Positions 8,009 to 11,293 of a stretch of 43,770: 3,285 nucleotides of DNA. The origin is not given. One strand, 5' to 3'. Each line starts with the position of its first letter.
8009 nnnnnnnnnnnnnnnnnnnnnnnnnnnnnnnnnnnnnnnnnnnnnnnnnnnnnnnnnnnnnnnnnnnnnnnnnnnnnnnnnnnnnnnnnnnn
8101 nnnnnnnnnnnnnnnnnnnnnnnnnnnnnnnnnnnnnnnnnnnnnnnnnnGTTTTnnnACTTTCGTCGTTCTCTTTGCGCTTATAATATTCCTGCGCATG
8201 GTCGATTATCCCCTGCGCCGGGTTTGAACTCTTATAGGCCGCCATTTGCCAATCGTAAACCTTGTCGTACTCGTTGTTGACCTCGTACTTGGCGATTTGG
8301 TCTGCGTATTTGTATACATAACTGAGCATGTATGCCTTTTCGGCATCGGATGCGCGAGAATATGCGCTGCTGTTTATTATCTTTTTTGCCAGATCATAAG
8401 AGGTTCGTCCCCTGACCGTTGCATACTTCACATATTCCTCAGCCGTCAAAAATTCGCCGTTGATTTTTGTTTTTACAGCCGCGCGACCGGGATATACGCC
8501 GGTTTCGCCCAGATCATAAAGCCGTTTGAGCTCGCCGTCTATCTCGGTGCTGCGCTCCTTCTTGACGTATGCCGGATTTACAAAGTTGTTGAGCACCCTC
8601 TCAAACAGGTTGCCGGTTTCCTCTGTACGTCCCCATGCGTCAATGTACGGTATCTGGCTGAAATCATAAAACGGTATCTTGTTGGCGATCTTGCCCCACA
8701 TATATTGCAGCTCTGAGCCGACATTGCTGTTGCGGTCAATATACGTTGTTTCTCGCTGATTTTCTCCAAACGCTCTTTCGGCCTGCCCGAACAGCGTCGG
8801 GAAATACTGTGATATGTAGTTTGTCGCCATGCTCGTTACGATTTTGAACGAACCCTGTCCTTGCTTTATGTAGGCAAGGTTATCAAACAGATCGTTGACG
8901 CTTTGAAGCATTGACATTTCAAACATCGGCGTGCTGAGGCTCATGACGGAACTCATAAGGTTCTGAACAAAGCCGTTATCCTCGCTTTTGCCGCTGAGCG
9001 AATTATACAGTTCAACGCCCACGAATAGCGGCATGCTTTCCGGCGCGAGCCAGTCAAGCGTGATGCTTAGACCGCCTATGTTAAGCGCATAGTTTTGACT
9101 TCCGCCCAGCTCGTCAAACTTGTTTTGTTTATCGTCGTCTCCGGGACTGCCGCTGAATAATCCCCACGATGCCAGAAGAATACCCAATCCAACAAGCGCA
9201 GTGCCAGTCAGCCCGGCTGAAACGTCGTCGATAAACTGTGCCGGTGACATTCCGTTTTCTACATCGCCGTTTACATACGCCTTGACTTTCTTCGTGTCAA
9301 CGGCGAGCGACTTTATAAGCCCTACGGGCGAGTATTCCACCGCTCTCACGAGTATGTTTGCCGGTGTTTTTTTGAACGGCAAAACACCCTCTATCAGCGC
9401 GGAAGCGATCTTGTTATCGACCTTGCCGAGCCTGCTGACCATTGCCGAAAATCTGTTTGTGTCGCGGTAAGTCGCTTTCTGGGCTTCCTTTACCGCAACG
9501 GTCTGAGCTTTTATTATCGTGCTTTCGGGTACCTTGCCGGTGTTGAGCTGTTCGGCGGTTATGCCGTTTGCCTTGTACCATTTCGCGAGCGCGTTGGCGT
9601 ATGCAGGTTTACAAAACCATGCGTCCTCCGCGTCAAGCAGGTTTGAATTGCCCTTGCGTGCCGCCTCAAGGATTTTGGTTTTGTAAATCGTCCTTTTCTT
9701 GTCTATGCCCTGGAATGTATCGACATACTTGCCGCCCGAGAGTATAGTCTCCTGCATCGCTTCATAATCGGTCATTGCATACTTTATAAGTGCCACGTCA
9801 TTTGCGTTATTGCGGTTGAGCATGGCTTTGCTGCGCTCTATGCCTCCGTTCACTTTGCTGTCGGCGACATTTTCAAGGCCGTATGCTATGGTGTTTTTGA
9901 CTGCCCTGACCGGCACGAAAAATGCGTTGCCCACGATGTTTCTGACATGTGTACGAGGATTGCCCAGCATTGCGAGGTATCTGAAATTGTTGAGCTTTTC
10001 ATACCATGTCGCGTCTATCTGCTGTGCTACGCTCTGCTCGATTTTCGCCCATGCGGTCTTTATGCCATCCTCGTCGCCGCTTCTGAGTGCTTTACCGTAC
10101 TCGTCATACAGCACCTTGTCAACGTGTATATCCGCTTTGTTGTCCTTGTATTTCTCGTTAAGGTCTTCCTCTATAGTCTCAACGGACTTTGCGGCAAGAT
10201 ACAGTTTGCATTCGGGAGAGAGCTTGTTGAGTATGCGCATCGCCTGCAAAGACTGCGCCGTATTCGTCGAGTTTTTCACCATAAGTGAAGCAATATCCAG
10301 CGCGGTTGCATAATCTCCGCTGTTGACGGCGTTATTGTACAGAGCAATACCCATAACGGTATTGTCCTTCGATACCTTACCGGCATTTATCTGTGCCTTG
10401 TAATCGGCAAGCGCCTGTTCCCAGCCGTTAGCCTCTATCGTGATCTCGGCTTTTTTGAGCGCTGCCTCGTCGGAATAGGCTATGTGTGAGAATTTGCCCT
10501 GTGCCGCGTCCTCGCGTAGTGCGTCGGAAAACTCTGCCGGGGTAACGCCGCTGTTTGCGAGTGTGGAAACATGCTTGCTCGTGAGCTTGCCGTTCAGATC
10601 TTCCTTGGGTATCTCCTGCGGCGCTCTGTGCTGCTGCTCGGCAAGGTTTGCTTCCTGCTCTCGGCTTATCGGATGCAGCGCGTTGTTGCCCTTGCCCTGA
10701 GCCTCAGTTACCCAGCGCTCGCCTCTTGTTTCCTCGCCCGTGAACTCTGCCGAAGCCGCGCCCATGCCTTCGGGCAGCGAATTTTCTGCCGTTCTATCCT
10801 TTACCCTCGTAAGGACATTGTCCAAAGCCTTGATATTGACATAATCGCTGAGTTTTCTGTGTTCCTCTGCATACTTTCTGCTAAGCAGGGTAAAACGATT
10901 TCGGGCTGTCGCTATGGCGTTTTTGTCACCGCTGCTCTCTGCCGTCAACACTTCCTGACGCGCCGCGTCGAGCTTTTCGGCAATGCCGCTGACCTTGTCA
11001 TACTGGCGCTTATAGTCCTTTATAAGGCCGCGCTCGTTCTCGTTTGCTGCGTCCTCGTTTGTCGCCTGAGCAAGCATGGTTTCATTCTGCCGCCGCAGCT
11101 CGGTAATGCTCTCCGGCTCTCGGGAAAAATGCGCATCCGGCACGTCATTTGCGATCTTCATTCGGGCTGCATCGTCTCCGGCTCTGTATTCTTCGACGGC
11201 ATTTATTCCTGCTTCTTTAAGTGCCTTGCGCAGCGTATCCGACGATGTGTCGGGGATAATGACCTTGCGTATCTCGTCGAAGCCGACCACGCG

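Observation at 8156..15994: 2612-aa giant multidomain (polyvalent-type) protein with a zincin motif in a tail-tube-less structural module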

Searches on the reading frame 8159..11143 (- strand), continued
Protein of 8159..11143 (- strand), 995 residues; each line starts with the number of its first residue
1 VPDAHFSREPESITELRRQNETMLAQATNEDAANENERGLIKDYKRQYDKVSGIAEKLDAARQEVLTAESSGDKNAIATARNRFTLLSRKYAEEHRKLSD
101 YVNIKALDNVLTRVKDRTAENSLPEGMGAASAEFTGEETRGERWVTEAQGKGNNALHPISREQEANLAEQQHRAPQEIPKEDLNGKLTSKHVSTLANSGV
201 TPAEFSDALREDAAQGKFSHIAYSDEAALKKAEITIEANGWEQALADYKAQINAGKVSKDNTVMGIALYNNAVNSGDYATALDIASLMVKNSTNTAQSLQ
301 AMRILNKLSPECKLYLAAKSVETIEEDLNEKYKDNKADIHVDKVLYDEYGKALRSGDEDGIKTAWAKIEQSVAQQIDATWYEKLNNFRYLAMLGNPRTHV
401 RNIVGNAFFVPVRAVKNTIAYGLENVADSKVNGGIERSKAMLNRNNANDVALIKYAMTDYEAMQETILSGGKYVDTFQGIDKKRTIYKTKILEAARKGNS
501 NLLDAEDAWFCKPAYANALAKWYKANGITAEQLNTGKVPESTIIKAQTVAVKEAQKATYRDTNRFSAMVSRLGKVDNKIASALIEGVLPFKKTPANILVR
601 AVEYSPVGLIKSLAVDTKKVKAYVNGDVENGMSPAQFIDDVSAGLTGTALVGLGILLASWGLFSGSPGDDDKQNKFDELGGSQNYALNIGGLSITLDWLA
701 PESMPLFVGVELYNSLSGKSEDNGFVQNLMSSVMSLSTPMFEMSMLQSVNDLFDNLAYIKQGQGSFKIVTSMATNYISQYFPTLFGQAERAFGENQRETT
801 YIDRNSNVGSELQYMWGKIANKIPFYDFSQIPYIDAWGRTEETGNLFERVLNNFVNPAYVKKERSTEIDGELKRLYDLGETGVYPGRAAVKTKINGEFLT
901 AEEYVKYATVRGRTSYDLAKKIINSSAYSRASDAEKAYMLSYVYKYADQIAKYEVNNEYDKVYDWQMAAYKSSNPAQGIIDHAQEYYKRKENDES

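Call 69: search_dna_similar(query=window:8159-11143:-, collection=phages, mode=protein, max_evalue=1, max_rows=15)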
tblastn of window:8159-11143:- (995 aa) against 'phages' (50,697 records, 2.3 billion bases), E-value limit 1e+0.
Records with a match: 8; places in all: 8; records where one place covers at least 80% of the query: 0.
Best place of each record, by identity: <60% 8.
By first word of the organism name: Pelagibacter 3; Roseobacter 2; Desulfovibrio 1; uncultured 1; Synechococcus 1.
By host as written in the record: Candidatus Pelagibacter ubique HTCC1062 2; Desulfovibrio desulfuricans strain Edelweiss 1; Paracoccaceae bacterium strain FZCC0023 1; Paracoccaceae bacterium strain FZCC0037 1; Candidatus Pelagibacter ubique HTCC1063 1; - 1; Synechococcus sp. CC9605 1.
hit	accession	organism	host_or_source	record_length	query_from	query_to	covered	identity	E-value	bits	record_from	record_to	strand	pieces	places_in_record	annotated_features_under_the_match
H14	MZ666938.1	Desulfovibrio phage ProddE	Desulfovibrio desulfuricans strain ...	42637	584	964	38%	21.5%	2e-1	42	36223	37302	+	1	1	internal virion protein D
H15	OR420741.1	Roseobacter phage CRP-118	Paracoccaceae bacterium strain FZCC0023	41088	351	607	26%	23.5%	2e-1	42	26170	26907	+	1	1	hypothetical protein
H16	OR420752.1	Roseobacter phage CRP-403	Paracoccaceae bacterium strain FZCC0037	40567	361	607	25%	22.8%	5e-1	40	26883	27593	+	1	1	internal virion protein D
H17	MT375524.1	Pelagibacter phage Gjalp EXVC020P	Candidatus Pelagibacter ubique HTCC1062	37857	391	611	22%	24.5%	7e-4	50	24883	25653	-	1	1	internal virion protein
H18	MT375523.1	Pelagibacter phage Eyrgjafa EXVC018P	Candidatus Pelagibacter ubique HTCC1062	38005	391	611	22%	24.5%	7e-4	50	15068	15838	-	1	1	internal virion protein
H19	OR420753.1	Pelagibacter phage HTVC041P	Candidatus Pelagibacter ubique HTCC1063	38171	391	611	22%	23.9%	9e-5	53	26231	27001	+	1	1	internal virion protein D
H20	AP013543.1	uncultured phage_MedDCM-OCT-S30-C28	metagenomic fosmid library constructed ...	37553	391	611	22%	21.4%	8e-4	50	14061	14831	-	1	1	internal virion protein D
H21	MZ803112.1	Synechococcus T7-like virus S-TIP28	Synechococcus sp. CC9605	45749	389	475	9%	34.5%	7e-2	43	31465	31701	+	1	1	internal virion protein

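Call 70: get_annotated_region(hit=H19, flank=6000)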
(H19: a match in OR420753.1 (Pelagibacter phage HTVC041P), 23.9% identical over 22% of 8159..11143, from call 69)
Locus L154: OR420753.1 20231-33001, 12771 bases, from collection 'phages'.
description: Pelagibacter phage HTVC041P, complete genome.
organism: Pelagibacter phage HTVC041P (NCBI taxid 3072833)
taxonomy: Viruses; Duplodnaviria; Heunggongvirae; Uroviricota; Caudoviricetes; Autographiviridae; Stopavirus
host: Candidatus Pelagibacter ubique HTCC1063; source: marine; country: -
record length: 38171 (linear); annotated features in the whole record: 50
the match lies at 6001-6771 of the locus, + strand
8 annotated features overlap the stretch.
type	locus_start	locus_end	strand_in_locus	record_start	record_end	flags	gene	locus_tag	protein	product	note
CDS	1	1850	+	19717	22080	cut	-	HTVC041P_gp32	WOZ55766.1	tail tubular protein B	-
CDS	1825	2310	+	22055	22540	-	-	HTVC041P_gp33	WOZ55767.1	hypothetical protein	-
CDS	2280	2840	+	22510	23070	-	-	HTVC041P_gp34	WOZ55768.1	hypothetical protein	-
CDS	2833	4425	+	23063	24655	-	-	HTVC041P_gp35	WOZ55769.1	hypothetical protein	-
CDS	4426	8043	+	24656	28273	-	-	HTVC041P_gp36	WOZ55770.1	internal virion protein D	-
CDS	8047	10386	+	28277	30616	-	-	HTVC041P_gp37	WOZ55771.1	tail fiber protein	-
CDS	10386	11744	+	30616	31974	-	-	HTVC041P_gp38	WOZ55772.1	lectin domain containing protein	-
CDS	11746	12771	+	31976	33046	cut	-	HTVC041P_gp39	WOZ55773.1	hypothetical protein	-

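Call 73: search_protein_families(library=phrogs, proteins=[L154:4426-8043:+], max_evalue=1)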
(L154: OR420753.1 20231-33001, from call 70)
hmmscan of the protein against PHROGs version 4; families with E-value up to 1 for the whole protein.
L154:4426-8043:+ (1205 aa): 3 families
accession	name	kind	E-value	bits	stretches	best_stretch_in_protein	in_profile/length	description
phrog_6651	-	head and packaging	5.4e-46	158.1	3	513-938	720-1141/1375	internal virion protein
phrog_36818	-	lysis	0.043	14.5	1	633-696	60-120/163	RIIB lysis inhibitor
phrog_5627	-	unknown function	0.17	12.7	0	1120-1132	11-23/63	-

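Call 74: search_protein_families(library=pfam, proteins=[L154:4426-8043:+], max_evalue=1)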
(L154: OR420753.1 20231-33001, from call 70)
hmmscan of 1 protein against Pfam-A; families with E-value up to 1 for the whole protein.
L154:4426-8043:+ (1205 aa): 2 families
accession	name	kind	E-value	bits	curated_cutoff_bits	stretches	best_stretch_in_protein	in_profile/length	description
PF13499.12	EF-hand_7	-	0.065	14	30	1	17-38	37-58/67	EF-hand domain pair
PF06791.18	TMP_2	-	0.15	12.1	30.2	1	900-941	31-69/208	Prophage tail length tape measure protein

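Call 79: get_annotated_region(hit=H21, flank=4000)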
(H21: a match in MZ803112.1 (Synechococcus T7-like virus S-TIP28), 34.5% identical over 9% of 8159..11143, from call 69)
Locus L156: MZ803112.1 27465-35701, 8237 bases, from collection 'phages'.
description: Synechococcus T7-like virus S-TIP28, complete genome.
organism: Synechococcus T7-like virus S-TIP28 (NCBI taxid 1332140)
taxonomy: Viruses; Duplodnaviria; Heunggongvirae; Uroviricota; Caudoviricetes; Autographiviridae; Voetvirus
host: Synechococcus sp. CC9605; source: Red Sea open water; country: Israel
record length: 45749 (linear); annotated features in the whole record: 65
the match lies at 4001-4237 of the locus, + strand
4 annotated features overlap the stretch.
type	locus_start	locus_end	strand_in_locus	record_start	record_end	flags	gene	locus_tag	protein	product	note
CDS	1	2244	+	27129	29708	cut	-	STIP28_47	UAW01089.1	hypothetical protein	-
CDS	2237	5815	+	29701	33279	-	-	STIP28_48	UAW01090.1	internal virion protein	-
CDS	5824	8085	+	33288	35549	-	-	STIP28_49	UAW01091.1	tail fiber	-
CDS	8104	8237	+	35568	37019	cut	-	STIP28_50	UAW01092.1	putative pectin lyase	-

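Call 80: get_annotated_region(hit=H14, flank=4000)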
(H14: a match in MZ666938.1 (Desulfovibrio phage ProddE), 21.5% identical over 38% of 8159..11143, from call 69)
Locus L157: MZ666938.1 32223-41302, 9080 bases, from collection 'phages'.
description: Desulfovibrio phage ProddE, complete genome.
organism: Desulfovibrio phage ProddE (NCBI taxid 2866661)
taxonomy: Viruses; Duplodnaviria; Heunggongvirae; Uroviricota; Caudoviricetes; Autographiviridae
host: Desulfovibrio desulfuricans strain Edelweiss; source: fresh water creek anoxic mud; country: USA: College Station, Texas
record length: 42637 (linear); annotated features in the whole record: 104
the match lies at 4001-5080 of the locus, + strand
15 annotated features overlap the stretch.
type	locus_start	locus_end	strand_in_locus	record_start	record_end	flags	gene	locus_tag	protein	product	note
CDS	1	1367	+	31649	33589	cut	-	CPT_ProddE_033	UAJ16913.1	internal virion protein C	-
regulatory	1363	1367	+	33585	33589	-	-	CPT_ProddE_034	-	ribosome_binding_site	-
CDS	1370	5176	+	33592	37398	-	-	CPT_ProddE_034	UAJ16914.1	internal virion protein D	-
regulatory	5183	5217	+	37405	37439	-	-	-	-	terminator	-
regulatory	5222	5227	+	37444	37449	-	-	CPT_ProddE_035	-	ribosome_binding_site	-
CDS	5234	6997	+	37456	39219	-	-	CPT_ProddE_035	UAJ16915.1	tail fiber protein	BLASTP: protein_id=NP_042005.1 locus_tag=T7p52 protein=tail fiber protein; 1.07804e-17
regulatory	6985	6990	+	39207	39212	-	-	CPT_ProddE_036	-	ribosome_binding_site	-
CDS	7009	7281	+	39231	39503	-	-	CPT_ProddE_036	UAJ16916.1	putative tail assembly chaperone protein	-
regulatory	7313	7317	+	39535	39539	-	-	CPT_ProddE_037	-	ribosome_binding_site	-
CDS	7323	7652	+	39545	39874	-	-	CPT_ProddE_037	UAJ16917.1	hypothetical protein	-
regulatory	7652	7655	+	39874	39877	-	-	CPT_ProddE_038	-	ribosome_binding_site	-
CDS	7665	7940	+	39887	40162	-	-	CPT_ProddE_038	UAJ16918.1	putative TerS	-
regulatory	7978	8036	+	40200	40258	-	-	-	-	terminator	-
regulatory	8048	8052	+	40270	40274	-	-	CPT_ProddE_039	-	ribosome_binding_site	-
CDS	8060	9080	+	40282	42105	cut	-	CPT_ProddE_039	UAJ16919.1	TerL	BLASTP: protein_id=NP_042010.1 locus_tag=T7p57 protein=DNA maturation protein; evalue = 1.62014e-172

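Call 81: get_annotated_region(hit=H16, flank=4000)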
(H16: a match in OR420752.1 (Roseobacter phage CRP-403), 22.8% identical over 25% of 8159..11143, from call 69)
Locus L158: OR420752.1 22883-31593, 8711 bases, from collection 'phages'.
description: Roseobacter phage CRP-403, complete genome.
organism: Roseobacter phage CRP-403 (NCBI taxid 3072849)
taxonomy: Viruses; Duplodnaviria; Heunggongvirae; Uroviricota; Caudoviricetes; Autographiviridae
host: Paracoccaceae bacterium strain FZCC0037; source: marine; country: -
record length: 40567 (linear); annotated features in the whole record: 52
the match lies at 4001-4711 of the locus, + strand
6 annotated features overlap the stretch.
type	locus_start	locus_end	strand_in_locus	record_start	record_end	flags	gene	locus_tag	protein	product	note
CDS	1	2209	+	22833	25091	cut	-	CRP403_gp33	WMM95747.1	hypothetical protein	-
CDS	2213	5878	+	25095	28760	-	-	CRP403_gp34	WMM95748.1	internal virion protein D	-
CDS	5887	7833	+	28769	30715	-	-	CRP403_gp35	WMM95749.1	putative tail fiber protein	-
CDS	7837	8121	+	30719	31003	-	-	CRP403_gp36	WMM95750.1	hypothetical protein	-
CDS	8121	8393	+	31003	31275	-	-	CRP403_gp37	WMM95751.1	hypothetical protein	-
CDS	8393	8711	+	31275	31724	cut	-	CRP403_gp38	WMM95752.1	hypothetical protein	-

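Call 82: get_annotated_region(hit=H20, flank=4000)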
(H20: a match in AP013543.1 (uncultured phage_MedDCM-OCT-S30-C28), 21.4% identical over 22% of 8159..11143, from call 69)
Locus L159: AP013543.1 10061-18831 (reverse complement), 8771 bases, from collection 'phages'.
description: Uncultured phage_MedDCM-OCT-S30-C28 DNA, complete genome, group G8, isolate: uvMED-CGR-U-MedDCM-OCT-S30-C28.
organism: uncultured phage_MedDCM-OCT-S30-C28 (NCBI taxid 2741076)
taxonomy: Viruses; Duplodnaviria; Heunggongvirae; Uroviricota; Caudoviricetes; Autographiviridae; Fussvirus; Fussvirus S30C28
host: -; source: metagenomic fosmid library constructed from the 0.2-5um-size plankton collected from the deep chlorophyll ...; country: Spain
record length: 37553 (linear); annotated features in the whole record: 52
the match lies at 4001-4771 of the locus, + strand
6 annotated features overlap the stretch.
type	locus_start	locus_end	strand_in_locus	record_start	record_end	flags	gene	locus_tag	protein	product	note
CDS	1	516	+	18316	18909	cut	-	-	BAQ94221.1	hypothetical protein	-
CDS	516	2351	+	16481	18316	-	-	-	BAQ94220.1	hypothetical protein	-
CDS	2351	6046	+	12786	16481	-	-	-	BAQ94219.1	internal virion protein D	-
CDS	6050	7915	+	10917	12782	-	-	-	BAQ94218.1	tail fiber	-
CDS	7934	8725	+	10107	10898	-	-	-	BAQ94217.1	putative carbohydrate binding domain containing protein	-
CDS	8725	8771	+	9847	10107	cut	-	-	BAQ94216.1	hypothetical protein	-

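Call 86: search_dna_similar(query=L156:2237-5815:+, collection=phages, mode=protein, max_evalue=1e-10, max_rows=40, rows=spread)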
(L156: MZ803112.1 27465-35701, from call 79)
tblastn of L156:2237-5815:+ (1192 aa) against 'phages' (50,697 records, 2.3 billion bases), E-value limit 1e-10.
Records with a match: 76; places in all: 76; records where one place covers at least 80% of the query: 1.
Best place of each record, by identity: >=99% 1; <60% 75.
By first word of the organism name: Synechococcus 31; Cyanophage 12; Prochlorococcus 10; Pelagibacter 8; Roseobacter 8; uncultured 4; Tiamatvirus 1; Desulfovibrio 1; Caudoviricetes 1.
By host as written in the record: Synechococcus sp. CB0101 9; - 8; Synechococcus sp. WH7803 6; Candidatus Pelagibacter ubique HTCC1062 5; Paracoccaceae bacterium strain FZCC0023 4; Synechococcus sp. WH 7803 3; Synechococcus sp. WH 8109 2; Prochlorococcus marinus SS120 2; and 25 more.
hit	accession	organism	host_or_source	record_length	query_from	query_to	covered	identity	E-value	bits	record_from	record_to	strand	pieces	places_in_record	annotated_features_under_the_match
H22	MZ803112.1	Synechococcus T7-like virus S-TIP28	Synechococcus sp. CC9605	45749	1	1192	100%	100.0%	0e+0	2119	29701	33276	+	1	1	internal virion protein | hypothetical protein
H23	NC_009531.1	Synechococcus phage Syn5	Synechococcus sp. WH 8109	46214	305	1137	70%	31.4%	8e-98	350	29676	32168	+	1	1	45: internal virion protein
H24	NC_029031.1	Synechococcus phage S-CBP42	Synechococcus sp. WH7803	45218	312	1132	69%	31.0%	1e-95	343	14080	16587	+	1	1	internal virion protein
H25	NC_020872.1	Cyanophage SS120-1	Prochlorococcus marinus SS120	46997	451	1143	58%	31.6%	5e-90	327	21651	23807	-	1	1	internal virion protein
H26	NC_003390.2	Synechococcus phage P60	Synechococcus sp. WH7805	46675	451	1106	55%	29.5%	3e-76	284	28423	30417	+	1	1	internal virion protein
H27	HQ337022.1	Prochlorococcus phage P-SSP10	Prochlorococcus marinus NATL2A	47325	582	1179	50%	24.8%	3e-34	149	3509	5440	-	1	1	hypothetical protein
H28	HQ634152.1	Prochlorococcus phage P-SSP6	Prochlorococcus marinus MIT9515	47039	582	1179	50%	24.8%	4e-34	149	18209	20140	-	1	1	hypothetical protein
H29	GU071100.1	Cyanophage 9515-10a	Prochlorococcus sp. MIT9515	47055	582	1179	50%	24.8%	4e-34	149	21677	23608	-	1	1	predicted protein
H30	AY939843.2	Prochlorococcus phage P-SSP7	-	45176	582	1111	44%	27.3%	8e-40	168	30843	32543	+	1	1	16: T7-like internal core protein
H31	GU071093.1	Tiamatvirus PSSP7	-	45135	582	1111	44%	27.3%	2e-39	166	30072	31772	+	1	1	none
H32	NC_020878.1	Prochlorococcus phage P-GSP1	Prochlorococcus marinus MED4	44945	585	1104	44%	26.4%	4e-35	152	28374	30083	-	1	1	internal virion protein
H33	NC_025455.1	Synechococcus phage S-CBP2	Synechococcus sp. CB0208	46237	583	1115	45%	25.6%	1e-26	125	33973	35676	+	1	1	internal virion protein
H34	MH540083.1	Synechococcus T7-like phage S-TIP37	Synechococcus sp. WH8109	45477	517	1001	41%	27.7%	1e-37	160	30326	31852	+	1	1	internal core protein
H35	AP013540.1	uncultured phage_MedDCM-OCT-S28-C10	metagenomic fosmid library constructed ...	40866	583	1062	40%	26.8%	3e-20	103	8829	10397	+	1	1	protein transporter sec31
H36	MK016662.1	Synechococcus phage S-B28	Synechococcus sp. KSHK05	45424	587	1127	45%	23.6%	2e-26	124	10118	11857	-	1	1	hypothetical protein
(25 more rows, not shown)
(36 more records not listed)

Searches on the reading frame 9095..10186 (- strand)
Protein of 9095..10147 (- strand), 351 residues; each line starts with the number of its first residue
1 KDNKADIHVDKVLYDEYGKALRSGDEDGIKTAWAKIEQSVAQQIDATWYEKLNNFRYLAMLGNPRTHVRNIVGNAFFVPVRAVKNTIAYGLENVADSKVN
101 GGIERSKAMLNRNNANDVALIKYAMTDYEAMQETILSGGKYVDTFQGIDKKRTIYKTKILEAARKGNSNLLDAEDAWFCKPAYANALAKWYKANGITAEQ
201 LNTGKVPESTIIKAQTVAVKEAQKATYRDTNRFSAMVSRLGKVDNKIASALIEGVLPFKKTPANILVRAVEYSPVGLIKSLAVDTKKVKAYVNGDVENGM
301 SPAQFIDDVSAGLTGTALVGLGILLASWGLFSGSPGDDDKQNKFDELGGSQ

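Call 17: search_protein_families(library=pfam, proteins=[window:9095-10147:-], max_evalue=10)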
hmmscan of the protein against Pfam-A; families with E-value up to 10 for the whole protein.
window:9095-10147:- (351 aa): 1 family
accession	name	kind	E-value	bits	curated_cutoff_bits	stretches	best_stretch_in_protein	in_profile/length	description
PF11123.14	DNA_Packaging_2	-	0.018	15.6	27.5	1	179-199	27-47/79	DNA packaging protein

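Call 73: search_protein_families(library=phrogs, proteins=[window:9143-10186:-], max_evalue=1)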
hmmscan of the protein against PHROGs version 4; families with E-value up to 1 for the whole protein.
window:9143-10186:- (348 aa): 4 families
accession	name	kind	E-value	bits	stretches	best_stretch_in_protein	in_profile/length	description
phrog_6651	-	head and packaging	0.00018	20.5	1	63-150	724-788/1375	internal virion protein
phrog_891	-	head and packaging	0.071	14.4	1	178-213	34-61/106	terminase small subunit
phrog_33034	-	unknown function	0.14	13.1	1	197-234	12-49/62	-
phrog_24068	-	unknown function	0.22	12.4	1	295-322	74-98/110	-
